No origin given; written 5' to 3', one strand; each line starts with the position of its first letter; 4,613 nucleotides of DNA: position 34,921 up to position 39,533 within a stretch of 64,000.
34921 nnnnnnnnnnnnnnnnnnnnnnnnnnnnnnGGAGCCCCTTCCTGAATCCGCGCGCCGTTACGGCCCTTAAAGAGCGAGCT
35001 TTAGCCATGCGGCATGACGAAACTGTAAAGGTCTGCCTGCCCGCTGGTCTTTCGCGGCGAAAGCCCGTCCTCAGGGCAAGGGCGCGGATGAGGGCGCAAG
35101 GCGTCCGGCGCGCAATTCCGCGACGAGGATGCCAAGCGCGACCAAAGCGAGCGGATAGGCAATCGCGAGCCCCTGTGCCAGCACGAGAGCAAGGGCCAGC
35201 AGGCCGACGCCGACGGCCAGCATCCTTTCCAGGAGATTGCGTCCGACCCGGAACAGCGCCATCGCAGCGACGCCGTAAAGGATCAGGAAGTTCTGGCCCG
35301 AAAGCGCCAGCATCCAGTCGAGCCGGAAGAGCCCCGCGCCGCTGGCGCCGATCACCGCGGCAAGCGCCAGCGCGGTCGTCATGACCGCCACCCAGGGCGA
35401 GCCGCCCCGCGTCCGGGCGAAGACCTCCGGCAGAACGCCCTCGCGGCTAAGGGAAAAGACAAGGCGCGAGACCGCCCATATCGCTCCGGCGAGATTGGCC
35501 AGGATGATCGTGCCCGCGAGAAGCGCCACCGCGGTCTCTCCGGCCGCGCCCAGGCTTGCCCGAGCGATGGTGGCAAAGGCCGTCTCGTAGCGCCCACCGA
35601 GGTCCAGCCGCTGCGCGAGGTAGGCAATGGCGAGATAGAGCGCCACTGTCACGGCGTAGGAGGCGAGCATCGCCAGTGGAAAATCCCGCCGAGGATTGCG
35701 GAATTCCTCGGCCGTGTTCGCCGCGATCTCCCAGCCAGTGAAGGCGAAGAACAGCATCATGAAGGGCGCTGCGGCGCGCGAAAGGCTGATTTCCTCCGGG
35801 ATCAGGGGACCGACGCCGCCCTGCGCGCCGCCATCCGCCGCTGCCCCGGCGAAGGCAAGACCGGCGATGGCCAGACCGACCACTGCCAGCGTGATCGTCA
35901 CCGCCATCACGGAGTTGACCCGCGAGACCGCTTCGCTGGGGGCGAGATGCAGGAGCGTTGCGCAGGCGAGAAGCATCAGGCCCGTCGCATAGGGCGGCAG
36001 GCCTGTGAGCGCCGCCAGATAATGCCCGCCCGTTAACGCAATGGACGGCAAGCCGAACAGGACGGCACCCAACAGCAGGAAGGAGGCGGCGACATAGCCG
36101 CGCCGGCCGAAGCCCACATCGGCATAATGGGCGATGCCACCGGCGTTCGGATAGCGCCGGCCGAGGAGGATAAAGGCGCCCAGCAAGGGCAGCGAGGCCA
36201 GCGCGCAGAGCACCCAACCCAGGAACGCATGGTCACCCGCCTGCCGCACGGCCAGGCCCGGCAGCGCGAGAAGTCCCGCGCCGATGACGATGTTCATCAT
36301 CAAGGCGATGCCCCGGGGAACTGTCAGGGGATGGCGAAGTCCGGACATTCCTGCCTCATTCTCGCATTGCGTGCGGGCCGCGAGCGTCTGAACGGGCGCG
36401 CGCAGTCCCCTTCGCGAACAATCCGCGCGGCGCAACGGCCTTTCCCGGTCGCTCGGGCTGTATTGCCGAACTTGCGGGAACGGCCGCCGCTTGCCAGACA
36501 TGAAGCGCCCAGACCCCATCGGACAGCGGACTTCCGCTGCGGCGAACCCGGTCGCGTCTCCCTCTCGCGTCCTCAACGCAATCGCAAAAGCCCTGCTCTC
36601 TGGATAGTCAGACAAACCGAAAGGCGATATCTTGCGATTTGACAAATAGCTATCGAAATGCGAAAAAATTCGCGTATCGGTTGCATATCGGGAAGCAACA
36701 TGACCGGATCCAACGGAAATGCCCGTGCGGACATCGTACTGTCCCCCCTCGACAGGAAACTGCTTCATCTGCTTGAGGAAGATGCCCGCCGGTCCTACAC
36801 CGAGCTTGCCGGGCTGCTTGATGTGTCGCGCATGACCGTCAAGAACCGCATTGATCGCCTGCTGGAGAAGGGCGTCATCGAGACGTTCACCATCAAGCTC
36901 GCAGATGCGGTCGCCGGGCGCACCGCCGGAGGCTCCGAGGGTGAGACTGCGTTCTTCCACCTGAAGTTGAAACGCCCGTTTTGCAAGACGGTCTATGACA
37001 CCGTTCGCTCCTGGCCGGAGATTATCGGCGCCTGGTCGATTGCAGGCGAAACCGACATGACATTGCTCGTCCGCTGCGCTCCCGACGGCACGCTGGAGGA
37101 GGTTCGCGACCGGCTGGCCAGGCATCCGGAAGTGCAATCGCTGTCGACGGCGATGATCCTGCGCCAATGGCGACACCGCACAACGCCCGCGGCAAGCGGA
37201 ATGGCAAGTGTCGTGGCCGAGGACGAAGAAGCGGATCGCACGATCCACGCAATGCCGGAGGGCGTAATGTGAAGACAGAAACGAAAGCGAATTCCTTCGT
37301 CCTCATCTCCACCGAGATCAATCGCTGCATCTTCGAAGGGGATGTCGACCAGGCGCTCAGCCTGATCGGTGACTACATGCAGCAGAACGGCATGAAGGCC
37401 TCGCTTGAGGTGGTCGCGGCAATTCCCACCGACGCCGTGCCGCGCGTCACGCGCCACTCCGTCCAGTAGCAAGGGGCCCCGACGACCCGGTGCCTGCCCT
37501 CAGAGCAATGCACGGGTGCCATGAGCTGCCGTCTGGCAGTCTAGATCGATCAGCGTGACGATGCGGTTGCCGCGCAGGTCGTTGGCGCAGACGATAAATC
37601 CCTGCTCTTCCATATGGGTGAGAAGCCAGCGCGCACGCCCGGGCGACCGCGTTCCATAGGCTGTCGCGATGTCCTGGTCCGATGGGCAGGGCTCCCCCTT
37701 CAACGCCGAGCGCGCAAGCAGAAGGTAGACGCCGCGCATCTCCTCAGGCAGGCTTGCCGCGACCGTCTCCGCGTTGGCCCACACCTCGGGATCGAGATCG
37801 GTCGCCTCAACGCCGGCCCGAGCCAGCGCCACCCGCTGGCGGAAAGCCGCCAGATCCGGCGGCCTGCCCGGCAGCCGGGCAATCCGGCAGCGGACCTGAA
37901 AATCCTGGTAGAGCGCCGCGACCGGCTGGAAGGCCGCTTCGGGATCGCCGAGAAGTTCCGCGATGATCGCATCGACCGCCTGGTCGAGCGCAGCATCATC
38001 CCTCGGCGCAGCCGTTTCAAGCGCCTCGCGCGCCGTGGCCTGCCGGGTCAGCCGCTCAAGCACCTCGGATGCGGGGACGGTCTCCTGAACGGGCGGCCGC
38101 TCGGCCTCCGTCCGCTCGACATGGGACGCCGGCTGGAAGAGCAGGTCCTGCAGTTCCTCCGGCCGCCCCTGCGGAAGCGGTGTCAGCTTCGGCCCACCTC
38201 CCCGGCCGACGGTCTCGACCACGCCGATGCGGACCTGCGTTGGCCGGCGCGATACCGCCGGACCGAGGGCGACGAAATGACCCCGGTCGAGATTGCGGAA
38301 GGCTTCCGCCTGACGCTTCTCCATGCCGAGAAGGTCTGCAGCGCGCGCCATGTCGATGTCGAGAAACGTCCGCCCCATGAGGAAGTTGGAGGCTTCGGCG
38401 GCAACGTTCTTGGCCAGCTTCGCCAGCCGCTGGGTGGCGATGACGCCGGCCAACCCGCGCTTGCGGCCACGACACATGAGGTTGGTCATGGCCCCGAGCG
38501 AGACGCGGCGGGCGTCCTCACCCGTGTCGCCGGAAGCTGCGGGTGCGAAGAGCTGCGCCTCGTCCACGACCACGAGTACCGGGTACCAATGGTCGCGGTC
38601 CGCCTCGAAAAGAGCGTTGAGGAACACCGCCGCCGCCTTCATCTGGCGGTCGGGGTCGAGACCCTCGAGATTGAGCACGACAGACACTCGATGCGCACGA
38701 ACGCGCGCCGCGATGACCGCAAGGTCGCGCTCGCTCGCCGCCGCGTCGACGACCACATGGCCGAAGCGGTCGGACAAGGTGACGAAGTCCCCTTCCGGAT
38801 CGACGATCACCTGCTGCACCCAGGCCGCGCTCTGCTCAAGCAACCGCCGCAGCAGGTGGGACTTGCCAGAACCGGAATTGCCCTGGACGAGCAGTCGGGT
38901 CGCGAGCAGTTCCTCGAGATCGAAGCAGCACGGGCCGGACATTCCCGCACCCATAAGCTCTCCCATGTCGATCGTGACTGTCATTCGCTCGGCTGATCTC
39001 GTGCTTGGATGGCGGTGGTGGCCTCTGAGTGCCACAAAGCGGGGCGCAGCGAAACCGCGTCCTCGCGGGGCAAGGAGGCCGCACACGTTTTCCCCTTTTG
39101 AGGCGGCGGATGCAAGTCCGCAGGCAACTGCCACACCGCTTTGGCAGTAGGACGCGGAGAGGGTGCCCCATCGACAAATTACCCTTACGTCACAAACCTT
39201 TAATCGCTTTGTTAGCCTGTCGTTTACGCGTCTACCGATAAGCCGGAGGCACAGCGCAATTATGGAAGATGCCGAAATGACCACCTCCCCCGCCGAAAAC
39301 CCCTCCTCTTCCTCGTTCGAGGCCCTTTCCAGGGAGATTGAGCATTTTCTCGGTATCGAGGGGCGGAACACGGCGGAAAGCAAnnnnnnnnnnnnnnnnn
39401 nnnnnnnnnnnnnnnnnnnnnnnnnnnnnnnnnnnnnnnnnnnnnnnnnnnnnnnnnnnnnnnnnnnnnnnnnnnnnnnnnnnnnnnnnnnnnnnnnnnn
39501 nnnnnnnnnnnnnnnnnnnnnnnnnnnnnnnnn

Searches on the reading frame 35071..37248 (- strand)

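Call 76: search_protein_families(library=pfam, proteins=[window:35071-37248:-], max_evalue=0.00001)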
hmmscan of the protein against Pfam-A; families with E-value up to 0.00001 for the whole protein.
window:35071-37248:- (725 aa): 2 families
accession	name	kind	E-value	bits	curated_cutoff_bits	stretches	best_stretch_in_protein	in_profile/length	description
PF13520.12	AA_permease_2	-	2e-26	93.4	27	1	314-690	7-398/427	Amino acid permease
PF00324.27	AA_permease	-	1e-20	74.3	24.6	1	321-671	10-384/470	Amino acid permease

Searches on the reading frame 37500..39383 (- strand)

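Call 76: search_protein_families(library=pfam, proteins=[window:37500-39383:-], max_evalue=0.00001)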
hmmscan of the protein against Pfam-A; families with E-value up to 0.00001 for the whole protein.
window:37500-39383:- (627 aa): 3 families
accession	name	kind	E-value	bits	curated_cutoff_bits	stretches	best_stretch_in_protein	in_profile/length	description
PF01935.23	DUF87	-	1.2e-08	35.7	23.2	1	139-214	2-69/220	Helicase HerA, central domain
PF13191.12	AAA_16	-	3.3e-07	31.4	32.6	1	164-282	27-147/167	AAA ATPase domain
PF13401.12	AAA_22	-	5e-06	27.3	27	0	164-284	8-97/130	AAA domain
